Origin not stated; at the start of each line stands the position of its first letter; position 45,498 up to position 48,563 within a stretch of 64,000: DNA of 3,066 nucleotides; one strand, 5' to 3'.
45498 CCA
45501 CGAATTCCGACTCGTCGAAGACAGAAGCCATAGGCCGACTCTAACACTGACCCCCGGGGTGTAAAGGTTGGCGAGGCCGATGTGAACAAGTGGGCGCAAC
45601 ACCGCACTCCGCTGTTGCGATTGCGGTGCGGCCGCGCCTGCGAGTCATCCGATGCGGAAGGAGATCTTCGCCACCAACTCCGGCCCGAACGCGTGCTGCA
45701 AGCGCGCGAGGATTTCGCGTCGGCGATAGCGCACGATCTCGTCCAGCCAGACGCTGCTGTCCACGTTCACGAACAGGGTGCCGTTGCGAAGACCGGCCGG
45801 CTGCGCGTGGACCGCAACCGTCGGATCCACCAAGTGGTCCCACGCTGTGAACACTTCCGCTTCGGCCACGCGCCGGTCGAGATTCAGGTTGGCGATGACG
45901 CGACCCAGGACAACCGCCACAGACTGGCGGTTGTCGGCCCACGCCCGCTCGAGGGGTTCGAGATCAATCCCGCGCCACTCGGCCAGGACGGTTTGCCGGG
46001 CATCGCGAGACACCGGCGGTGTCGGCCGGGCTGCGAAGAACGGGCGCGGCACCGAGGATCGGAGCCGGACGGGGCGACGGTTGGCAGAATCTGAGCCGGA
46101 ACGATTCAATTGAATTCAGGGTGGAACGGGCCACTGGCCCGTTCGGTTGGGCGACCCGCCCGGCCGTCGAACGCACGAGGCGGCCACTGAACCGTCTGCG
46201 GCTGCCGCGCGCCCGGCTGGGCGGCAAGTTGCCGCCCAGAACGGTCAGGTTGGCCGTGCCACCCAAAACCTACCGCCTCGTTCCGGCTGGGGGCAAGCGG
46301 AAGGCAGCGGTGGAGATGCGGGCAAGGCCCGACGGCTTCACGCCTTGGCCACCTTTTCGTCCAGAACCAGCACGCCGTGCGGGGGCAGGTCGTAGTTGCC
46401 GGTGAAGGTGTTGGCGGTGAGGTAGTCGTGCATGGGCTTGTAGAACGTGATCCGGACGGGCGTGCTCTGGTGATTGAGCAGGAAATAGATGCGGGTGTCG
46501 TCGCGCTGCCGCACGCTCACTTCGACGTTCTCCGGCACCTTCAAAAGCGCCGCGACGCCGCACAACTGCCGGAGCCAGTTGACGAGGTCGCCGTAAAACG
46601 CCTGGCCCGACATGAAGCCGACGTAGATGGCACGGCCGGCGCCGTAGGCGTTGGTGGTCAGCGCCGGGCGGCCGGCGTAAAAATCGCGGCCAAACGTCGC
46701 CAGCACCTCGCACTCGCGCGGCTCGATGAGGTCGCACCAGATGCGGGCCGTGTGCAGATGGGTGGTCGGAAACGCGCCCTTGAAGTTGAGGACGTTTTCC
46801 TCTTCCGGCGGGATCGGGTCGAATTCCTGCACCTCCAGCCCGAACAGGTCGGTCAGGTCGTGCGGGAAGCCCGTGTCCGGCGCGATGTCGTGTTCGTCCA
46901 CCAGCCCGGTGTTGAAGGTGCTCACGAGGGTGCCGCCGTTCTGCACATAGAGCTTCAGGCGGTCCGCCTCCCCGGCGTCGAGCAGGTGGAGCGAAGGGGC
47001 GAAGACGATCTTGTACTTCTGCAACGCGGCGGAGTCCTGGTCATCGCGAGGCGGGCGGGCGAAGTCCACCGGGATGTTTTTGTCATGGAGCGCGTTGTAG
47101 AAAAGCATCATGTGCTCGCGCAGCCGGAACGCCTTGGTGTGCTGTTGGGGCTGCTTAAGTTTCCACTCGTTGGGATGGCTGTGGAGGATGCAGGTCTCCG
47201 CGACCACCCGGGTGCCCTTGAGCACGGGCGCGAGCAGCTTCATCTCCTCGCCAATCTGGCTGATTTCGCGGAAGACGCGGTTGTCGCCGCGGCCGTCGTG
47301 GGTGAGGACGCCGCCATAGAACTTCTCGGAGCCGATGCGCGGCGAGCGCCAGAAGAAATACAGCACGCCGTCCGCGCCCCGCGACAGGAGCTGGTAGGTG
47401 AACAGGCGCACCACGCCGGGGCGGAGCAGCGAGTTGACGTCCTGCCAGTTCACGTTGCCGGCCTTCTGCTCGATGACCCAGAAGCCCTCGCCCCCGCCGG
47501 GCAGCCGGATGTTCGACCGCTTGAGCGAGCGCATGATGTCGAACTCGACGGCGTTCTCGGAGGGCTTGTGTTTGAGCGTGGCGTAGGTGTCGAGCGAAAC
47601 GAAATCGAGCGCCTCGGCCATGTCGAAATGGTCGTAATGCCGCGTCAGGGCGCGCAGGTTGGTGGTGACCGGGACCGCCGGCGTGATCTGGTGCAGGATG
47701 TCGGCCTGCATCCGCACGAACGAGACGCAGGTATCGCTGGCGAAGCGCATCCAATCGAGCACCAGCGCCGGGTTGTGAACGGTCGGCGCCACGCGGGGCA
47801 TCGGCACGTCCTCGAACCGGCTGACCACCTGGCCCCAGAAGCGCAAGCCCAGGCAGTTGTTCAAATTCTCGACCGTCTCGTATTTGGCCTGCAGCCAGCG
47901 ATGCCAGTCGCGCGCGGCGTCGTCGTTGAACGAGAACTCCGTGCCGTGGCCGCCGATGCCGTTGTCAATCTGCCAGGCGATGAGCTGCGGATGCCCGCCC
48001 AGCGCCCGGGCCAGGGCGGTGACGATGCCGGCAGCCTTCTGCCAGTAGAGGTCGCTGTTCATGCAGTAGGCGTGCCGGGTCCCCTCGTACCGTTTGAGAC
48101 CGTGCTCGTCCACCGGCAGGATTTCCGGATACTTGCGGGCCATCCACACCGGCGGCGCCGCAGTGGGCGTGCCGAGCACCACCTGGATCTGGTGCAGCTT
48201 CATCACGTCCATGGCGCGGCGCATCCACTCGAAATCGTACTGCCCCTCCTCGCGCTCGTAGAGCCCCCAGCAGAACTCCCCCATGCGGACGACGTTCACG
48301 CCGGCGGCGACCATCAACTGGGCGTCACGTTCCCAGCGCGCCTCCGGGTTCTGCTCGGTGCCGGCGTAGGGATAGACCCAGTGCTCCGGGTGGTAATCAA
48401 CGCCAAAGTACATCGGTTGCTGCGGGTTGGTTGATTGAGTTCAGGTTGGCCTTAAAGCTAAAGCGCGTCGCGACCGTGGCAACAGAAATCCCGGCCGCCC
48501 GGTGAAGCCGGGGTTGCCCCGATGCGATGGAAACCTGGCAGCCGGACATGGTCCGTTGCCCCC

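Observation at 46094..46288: A 195-bp element with perfect 11-bp terminal inverted repeats, one of three copies in the window (MITE-like or structured RNA)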

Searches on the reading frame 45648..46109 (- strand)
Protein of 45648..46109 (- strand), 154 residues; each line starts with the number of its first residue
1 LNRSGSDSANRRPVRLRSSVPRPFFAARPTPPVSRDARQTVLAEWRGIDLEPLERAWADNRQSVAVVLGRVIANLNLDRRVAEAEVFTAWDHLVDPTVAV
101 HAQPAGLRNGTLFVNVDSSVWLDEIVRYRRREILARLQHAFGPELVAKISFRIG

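Call 31: search_protein_families(library=pfam, proteins=[window:45648-46109:-], max_evalue=0.01)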
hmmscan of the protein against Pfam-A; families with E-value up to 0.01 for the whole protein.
window:45648-46109:- (154 aa): 1 family
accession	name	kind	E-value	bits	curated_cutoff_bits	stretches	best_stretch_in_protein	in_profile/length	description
PF05258.17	DciA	-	1.3e-19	70.6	24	1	64-151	2-89/89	Dna[CI] antecedent, DciA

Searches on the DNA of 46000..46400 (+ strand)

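Call 11: search_rna_families(source=window, start=46000, end=46400, threshold=evalue, max_evalue=10, show_alignments=2)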
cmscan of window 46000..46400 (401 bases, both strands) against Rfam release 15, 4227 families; matches with E-value up to 10: 4.
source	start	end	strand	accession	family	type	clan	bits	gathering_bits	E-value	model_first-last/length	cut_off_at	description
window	46199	46244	+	RF03006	M23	Gene; sRNA;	-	24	41.2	0.018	1-53/53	no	M23 RNA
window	46176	46241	-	RF03038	nhaA-II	Cis-reg;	-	15.8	70.4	6.1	1-84/84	no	nhaA-II RNA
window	46094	46288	-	RF04141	MIR8622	Gene; miRNA;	-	14.6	197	2.3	11-202/212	no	MIR8622 microRNA precursor family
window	46084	46298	+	RF04141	MIR8622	Gene; miRNA;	-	12.8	197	5.7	1-212/212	no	MIR8622 microRNA precursor family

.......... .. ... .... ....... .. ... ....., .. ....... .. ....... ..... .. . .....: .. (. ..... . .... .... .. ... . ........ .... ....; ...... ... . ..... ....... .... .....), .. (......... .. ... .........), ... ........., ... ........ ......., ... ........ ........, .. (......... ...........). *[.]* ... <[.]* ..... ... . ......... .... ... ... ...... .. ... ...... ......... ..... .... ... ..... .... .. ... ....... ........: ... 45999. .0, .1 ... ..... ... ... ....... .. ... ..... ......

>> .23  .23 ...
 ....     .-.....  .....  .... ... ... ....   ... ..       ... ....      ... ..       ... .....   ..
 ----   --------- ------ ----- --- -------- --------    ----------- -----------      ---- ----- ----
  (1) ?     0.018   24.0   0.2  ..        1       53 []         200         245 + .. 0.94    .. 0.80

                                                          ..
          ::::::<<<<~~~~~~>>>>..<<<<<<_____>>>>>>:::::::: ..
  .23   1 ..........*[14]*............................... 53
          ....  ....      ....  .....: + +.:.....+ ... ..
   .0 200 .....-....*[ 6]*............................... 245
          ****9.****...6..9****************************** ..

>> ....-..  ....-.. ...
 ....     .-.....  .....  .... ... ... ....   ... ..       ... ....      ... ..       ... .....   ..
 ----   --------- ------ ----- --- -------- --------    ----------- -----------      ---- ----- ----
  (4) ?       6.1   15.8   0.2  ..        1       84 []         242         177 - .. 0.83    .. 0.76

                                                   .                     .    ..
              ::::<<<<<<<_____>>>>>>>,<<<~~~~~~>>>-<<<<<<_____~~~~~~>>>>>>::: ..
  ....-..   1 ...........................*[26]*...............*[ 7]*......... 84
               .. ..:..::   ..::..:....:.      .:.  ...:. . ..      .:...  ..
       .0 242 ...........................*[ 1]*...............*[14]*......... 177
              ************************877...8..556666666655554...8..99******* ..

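Call 50: build_rna_model(alignment_id=A4, structure=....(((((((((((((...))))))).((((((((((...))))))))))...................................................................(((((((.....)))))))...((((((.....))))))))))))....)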
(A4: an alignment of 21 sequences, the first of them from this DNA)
Model R1 built from alignment A4 (21 sequences, 167 columns); structure: as given.
model positions 150; base pairs 36; branch points 3; effective number of sequences 1.68; information 0.59 bits per position. Calibrated on 0.2 Mb of random sequence (short: E-values are rough).
structure used (alignment columns):
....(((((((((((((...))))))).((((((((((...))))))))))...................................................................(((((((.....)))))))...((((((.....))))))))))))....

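Call 51: search_with_rna_model(model_id=R1, source=window, filters=off, max_evalue=10)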
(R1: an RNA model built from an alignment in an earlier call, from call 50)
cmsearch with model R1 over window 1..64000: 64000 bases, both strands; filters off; matches with E-value up to 10: 101.
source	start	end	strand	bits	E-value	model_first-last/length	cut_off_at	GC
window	46117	46266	+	150.4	5.7e-32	1-150/150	no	0.74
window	9659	9808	+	127.1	8.8e-27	1-150/150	no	0.72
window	14711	14845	+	123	7.1e-26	1-150/150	no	0.71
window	14711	14845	-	79.2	4.2e-16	1-150/150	no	0.71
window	46117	46266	-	77.8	8.6e-16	1-150/150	no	0.74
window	9659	9808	-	65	6.4e-13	1-150/150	no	0.72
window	752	916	-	15.1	0.083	1-150/150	no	0.7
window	44980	45051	+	13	0.24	1-150/150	no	0.75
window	35957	36015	-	12.8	0.26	1-150/150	no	0.71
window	775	871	+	12.6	0.31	1-150/150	no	0.71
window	53264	53328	+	12.4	0.34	1-150/150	no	0.68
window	63787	63946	+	11.5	0.52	1-150/150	no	0.66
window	25235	25340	-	11.4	0.55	1-150/150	no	0.71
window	25316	25391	+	11.2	0.61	1-150/150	no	0.68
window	54672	54712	+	10.9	0.72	10-50/150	no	0.88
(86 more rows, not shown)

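Call 52: search_with_rna_model(model_id=R1, sources=[L001, L002, L003, L004, L005, L006, L007, L008, L009, L010, L011, L012, L013, L014, L015, L016, L017, L018, L019, L020, L021, L022, L023, L024, L025, L026, L027, L028, L029, L030, L031, L032, L033, L034, L035, L036, L037, L038, L039, L040, L041, L042, L043, L044, L045, L046, L047, L048, L049, L050, L051, L052, L053, L054, L055, L056, L057, L058, L059, L060], max_evalue=0.01)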
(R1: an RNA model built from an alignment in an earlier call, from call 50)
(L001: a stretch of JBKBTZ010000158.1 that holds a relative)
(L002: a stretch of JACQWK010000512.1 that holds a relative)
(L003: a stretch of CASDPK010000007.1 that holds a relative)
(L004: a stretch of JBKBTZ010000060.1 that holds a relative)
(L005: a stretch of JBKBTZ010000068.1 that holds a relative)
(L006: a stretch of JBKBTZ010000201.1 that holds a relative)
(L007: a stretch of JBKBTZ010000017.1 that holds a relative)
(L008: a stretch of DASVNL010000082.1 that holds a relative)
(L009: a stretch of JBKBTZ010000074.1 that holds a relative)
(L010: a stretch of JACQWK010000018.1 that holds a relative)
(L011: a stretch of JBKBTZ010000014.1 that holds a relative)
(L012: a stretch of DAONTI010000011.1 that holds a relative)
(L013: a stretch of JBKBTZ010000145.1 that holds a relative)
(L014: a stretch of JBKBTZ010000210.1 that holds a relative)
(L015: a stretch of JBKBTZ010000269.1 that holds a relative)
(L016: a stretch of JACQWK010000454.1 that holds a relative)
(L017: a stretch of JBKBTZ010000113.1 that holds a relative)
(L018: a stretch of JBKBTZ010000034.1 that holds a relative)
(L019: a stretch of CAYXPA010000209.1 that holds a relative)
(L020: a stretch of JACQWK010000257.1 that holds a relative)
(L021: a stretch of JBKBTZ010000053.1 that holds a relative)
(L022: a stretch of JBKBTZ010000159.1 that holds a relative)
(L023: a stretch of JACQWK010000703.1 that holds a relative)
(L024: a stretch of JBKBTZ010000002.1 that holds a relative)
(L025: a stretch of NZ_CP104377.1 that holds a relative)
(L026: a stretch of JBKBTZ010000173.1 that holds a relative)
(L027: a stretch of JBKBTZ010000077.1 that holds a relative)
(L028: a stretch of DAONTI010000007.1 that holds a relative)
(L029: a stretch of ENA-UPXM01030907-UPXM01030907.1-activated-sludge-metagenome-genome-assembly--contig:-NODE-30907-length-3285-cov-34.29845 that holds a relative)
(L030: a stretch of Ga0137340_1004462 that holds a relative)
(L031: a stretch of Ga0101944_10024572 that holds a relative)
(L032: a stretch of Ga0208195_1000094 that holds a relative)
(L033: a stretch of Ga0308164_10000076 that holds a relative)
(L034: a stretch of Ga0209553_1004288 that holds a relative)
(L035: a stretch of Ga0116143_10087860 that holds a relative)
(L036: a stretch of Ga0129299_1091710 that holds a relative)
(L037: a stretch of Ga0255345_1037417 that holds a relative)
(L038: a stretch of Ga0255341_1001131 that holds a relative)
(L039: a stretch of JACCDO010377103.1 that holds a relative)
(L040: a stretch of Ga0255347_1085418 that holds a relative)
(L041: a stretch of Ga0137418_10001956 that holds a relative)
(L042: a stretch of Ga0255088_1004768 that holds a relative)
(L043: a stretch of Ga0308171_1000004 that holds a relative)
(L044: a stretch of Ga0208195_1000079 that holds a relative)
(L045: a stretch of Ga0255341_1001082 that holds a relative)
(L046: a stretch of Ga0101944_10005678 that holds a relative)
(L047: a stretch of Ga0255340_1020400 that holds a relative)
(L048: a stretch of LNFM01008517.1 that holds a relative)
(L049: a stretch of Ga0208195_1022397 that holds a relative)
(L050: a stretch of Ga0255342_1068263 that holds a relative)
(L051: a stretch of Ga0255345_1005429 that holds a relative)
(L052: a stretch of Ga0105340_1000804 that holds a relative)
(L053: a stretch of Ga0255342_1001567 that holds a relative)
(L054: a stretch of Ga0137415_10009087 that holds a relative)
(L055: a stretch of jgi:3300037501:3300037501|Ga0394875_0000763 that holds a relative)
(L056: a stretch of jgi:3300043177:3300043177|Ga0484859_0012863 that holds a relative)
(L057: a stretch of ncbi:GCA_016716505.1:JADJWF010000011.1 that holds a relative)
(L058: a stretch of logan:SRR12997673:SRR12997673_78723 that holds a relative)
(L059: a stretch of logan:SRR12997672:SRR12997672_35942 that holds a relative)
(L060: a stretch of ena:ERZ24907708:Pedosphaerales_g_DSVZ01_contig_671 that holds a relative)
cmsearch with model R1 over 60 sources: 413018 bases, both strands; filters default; matches with E-value up to 0.01: 110.
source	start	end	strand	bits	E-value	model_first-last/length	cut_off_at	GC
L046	6584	6733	-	169.5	2e-35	1-150/150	no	0.7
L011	352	501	-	166.2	1.1e-34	1-150/150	no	0.71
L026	4354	4503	+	163.4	4.5e-34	1-150/150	no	0.74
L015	274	423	-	163.2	5e-34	1-150/150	no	0.73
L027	1919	2068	-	162.9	6e-34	1-150/150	no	0.73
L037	1321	1470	+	162.3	8e-34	1-150/150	no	0.65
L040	1534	1683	+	162.3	8e-34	1-150/150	no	0.65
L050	1406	1555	+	162.3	8e-34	1-150/150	no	0.65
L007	2307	2456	-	160.3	2.2e-33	1-150/150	no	0.74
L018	5077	5226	+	160.3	2.2e-33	1-150/150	no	0.74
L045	6182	6331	-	158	7.2e-33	1-150/150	no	0.63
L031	290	439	+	156.5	1.6e-32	1-150/150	no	0.67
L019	1720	1868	-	155.2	3.1e-32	1-150/150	no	0.7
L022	6710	6859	-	154.8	3.8e-32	1-150/150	no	0.74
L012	4815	4964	-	152.8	1e-31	1-150/150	no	0.63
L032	4470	4619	+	152.8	1e-31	1-150/150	no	0.63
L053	554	703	-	152.8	1e-31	1-150/150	no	0.63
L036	250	399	-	145.8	3.9e-30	1-150/150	no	0.73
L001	4105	4253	-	144.8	6.6e-30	1-150/150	no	0.7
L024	3103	3251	-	123.6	3.5e-25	1-150/150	no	0.72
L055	2756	2890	+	123.1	4.5e-25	1-150/150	no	0.71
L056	2005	2139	+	123.1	4.5e-25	1-150/150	no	0.71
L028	3226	3390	+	121.6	9.5e-25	1-150/150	no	0.63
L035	259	423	-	121.6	9.5e-25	1-150/150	no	0.63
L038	10409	10573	-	121.6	9.5e-25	1-150/150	no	0.63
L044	3081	3245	-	121.6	9.5e-25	1-150/150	no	0.63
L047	3843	4007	+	121.6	9.5e-25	1-150/150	no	0.63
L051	8235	8399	-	121.6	9.5e-25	1-150/150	no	0.63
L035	693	856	-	120.6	1.6e-24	1-150/150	no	0.68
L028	2796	2960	+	118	6.1e-24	1-150/150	no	0.65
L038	10839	11003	-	118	6.1e-24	1-150/150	no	0.65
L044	3511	3675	-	118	6.1e-24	1-150/150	no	0.65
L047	3413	3577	+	118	6.1e-24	1-150/150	no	0.65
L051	8665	8829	-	118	6.1e-24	1-150/150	no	0.65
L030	728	871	-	111.4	1.8e-22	1-150/150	no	0.66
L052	1223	1366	-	111.4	1.8e-22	1-150/150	no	0.66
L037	1321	1470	-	111.3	1.9e-22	1-150/150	no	0.65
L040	1534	1683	-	111.3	1.9e-22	1-150/150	no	0.65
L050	1406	1555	-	111.3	1.9e-22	1-150/150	no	0.65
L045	6182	6331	+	108.4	8.5e-22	1-150/150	no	0.63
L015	48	207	+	102.8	1.5e-20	1-150/150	no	0.7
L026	4354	4503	-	102.3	1.9e-20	1-150/150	no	0.74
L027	1919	2068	+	101.1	3.5e-20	1-150/150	no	0.73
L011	352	501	+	101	3.7e-20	1-150/150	no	0.71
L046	6584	6733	+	100.2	5.7e-20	1-150/150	no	0.7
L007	2307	2456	+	100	6.3e-20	1-150/150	no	0.74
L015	274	423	+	98.9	1.1e-19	1-150/150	no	0.73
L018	5077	5226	-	96.9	3.1e-19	1-150/150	no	0.74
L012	4815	4964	+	96.7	3.4e-19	1-150/150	no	0.63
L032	4470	4619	-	96.7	3.4e-19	1-150/150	no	0.63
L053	554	703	+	96.7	3.4e-19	1-150/150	no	0.63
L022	6710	6859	+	92.8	2.5e-18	1-150/150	no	0.74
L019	1720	1868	+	92.5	2.9e-18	1-150/150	no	0.7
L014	1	96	+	90.3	9.3e-18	55-150/150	5'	0.73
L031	290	439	-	88.4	2.4e-17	1-150/150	no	0.67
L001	4105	4253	+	88.2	2.7e-17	1-150/150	no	0.7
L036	250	399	+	83.9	2.5e-16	1-150/150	no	0.73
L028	2796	2960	-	81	1.1e-15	1-150/150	no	0.65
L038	10839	11003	+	81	1.1e-15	1-150/150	no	0.65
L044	3511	3675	+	81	1.1e-15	1-150/150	no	0.65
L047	3413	3577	-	81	1.1e-15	1-150/150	no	0.65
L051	8665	8829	+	81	1.1e-15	1-150/150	no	0.65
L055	2756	2890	-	79.3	2.6e-15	1-150/150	no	0.71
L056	2005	2139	-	79.3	2.6e-15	1-150/150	no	0.71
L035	693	856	+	78.7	3.5e-15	1-150/150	no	0.68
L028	3226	3390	-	78.4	4.2e-15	1-150/150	no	0.63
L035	259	423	+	78.4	4.2e-15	1-150/150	no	0.63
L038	10409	10573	+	78.4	4.2e-15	1-150/150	no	0.63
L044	3081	3245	+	78.4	4.2e-15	1-150/150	no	0.63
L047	3843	4007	-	78.4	4.2e-15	1-150/150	no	0.63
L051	8235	8399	+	78.4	4.2e-15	1-150/150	no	0.63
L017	1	60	+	74.8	2.7e-14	91-150/150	5'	0.68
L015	48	207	-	73.2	6e-14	1-150/150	no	0.7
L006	4719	4776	-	72.2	9.9e-14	93-150/150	5'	0.69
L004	1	60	+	70.9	1.9e-13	91-150/150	5'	0.7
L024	3103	3251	+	64.8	4.3e-12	1-150/150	no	0.72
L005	2015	2067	-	64.1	6.3e-12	98-150/150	5'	0.68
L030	728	871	+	62.6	1.4e-11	1-150/150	no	0.66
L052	1223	1366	+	62.6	1.4e-11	1-150/150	no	0.66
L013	1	48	+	59.2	7.8e-11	103-150/150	5'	0.69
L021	5657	5704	-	59.2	7.8e-11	103-150/150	5'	0.69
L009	596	641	-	56.9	2.6e-10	105-150/150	5'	0.63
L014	24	96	-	56.7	2.8e-10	1-150/150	no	0.73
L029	3185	3285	-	56.3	3.4e-10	49-150/150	5'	0.55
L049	44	173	+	53.3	1.7e-09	1-150/150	no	0.52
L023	5958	6009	-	53.2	1.7e-09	99-150/150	5'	0.65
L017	1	60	-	52.5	2.5e-09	1-60/150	3'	0.68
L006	4719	4776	+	51.2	4.7e-09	1-58/150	3'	0.69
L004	1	60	-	49.4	1.2e-08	1-60/150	3'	0.7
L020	4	133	-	49.1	1.4e-08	1-150/150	no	0.58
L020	4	106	+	48.9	1.5e-08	1-150/150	no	0.58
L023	5958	6009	+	48.2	2.3e-08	1-52/150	3'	0.65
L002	521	651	+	48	2.4e-08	1-150/150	no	0.63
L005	2015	2067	+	47.4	3.3e-08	1-53/150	3'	0.68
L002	521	667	-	45.4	9.3e-08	1-150/150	no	0.64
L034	3847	3957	-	45.1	1.1e-07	1-150/150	no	0.68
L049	78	173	-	44.6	1.4e-07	1-150/150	no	0.57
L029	3185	3280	+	44.6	1.4e-07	1-150/150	no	0.57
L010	4964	5044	+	42.8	3.6e-07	1-150/150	no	0.67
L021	5657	5704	+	42.2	4.9e-07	1-48/150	3'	0.69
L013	1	48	-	42.2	4.9e-07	1-48/150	3'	0.69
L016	984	1080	-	40.6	1.1e-06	1-150/150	no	0.56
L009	596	641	+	40.5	1.2e-06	1-46/150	3'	0.63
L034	5816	5961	-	37.3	6e-06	1-150/150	no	0.68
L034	3847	3912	+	37.1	6.6e-06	1-150/150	no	0.73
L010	3796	3971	+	35.6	1.5e-05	1-150/150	no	0.63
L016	984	1080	+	35.4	1.6e-05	1-150/150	no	0.56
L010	3796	3971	-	34.3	2.8e-05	1-150/150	no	0.63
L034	5816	5881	+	26.2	0.0018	1-150/150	no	0.71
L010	3634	3748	-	22.9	0.0098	1-150/150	no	0.73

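Call 56: search_dna_similar(query=window:46085-46295:+, collection=plasmids, mode=distant, max_evalue=0.001, max_rows=10)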
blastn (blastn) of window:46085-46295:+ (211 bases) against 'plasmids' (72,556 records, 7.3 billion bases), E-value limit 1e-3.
No match.

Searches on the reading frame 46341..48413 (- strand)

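Call 31: search_protein_families(library=pfam, proteins=[window:46341-48413:-], max_evalue=0.01)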
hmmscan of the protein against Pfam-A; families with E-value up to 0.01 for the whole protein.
window:46341-48413:- (691 aa): 4 families
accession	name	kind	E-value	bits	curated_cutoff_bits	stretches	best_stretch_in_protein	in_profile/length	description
PF02449.21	Glyco_hydro_42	-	3.4e-119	399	21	1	20-392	5-374/376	Beta-galactosidase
PF08532.16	Glyco_hydro_42M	-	6.4e-51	173.3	25.8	1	405-614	1-200/207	Beta-galactosidase trimerisation domain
PF08533.16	Glyco_hydro_42C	-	7.6e-09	35.6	21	1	630-685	2-57/58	Beta-galactosidase C-terminal domain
PF14258.12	DUF4350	-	0.0084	16.8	30.4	0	438-534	12-91/181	Domain of unknown function (DUF4350)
